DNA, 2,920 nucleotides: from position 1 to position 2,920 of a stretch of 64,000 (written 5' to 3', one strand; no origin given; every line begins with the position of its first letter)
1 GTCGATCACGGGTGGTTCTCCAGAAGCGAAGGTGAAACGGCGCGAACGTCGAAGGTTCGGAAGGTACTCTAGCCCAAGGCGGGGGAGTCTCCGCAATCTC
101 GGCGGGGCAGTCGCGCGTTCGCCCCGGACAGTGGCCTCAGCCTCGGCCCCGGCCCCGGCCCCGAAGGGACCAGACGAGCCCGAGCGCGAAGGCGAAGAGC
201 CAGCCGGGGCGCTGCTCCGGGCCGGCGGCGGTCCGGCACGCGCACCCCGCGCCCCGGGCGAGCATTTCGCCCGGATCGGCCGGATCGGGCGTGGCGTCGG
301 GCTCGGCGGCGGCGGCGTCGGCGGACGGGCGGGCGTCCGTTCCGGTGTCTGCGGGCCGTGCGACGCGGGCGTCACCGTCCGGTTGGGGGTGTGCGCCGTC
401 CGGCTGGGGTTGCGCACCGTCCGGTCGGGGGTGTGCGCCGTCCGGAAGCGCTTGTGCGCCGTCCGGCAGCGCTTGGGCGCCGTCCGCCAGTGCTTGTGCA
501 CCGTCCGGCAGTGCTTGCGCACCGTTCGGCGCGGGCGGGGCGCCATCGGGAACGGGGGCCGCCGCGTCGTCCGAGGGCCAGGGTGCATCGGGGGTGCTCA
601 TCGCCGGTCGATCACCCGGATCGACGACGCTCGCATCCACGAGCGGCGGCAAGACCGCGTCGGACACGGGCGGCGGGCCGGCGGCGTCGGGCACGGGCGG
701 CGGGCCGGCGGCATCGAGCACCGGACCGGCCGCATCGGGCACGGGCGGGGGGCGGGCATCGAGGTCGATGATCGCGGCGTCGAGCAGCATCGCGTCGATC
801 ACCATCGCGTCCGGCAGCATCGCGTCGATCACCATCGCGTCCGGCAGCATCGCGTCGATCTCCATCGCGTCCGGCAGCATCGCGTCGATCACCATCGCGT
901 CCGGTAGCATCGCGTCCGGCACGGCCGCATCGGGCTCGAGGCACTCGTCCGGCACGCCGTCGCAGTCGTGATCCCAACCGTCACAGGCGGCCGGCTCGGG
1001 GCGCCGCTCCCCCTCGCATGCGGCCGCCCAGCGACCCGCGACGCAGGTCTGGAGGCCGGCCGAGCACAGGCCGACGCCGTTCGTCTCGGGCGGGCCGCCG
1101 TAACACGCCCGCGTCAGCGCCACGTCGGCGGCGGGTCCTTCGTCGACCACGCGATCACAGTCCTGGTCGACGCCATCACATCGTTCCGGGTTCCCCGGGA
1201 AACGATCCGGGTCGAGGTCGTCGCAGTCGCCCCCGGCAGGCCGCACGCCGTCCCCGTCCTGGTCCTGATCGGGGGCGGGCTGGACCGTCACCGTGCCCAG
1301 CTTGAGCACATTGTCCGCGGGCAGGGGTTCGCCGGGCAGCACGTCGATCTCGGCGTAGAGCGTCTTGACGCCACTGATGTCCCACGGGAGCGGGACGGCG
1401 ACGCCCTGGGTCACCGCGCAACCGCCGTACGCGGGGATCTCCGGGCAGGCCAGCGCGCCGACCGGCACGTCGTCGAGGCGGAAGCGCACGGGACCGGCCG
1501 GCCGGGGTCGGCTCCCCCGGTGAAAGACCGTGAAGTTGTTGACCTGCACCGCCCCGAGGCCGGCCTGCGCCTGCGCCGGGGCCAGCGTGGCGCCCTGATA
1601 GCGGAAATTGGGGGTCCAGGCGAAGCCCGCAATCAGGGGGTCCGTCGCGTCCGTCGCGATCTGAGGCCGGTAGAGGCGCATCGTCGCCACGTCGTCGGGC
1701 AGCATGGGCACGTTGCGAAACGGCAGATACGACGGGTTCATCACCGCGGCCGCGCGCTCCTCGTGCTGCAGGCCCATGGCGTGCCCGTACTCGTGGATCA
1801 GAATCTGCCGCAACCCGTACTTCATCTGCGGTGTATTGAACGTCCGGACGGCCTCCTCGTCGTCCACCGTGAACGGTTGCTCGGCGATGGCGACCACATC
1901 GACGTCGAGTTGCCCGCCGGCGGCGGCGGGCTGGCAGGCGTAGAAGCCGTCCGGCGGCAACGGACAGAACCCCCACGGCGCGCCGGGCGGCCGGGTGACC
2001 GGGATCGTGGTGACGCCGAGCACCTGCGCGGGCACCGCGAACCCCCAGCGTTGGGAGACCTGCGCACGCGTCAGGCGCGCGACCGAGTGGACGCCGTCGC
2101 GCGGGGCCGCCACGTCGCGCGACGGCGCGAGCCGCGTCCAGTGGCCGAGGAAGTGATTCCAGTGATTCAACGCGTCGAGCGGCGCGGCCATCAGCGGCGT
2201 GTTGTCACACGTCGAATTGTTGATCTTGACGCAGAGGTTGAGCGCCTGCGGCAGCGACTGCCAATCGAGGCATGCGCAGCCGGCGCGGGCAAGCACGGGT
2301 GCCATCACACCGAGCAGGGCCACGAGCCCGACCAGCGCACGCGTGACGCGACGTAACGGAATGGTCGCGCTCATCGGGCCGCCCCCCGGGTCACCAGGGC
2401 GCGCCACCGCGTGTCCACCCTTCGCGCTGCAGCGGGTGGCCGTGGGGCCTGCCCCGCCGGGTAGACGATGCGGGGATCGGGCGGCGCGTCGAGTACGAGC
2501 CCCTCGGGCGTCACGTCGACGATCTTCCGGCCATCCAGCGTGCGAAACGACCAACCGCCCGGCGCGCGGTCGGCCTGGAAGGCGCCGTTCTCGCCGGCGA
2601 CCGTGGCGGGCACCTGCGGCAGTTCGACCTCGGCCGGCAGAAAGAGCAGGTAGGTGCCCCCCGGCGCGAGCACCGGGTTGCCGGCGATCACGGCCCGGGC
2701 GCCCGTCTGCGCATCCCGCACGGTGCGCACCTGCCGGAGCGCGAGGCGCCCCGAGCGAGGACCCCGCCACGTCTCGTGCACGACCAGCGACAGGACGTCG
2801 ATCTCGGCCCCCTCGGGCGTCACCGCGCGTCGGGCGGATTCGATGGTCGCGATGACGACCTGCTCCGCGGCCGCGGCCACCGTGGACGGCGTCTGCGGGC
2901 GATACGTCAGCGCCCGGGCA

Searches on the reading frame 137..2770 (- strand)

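Call 103: search_protein_families(library=pfam, proteins=[window:137-2770:-], max_evalue=0.0001)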
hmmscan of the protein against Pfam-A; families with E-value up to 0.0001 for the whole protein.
window:137-2770:- (877 aa): 2 families
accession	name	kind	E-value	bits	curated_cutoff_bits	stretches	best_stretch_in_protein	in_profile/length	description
PF11617.13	Cu-binding_MopE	-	1.7e-11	44.6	27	1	515-544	1-30/30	Putative metal-binding motif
PF00413.30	Peptidase_M10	-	1.3e-08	35.3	24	1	302-364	90-154/159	Matrixin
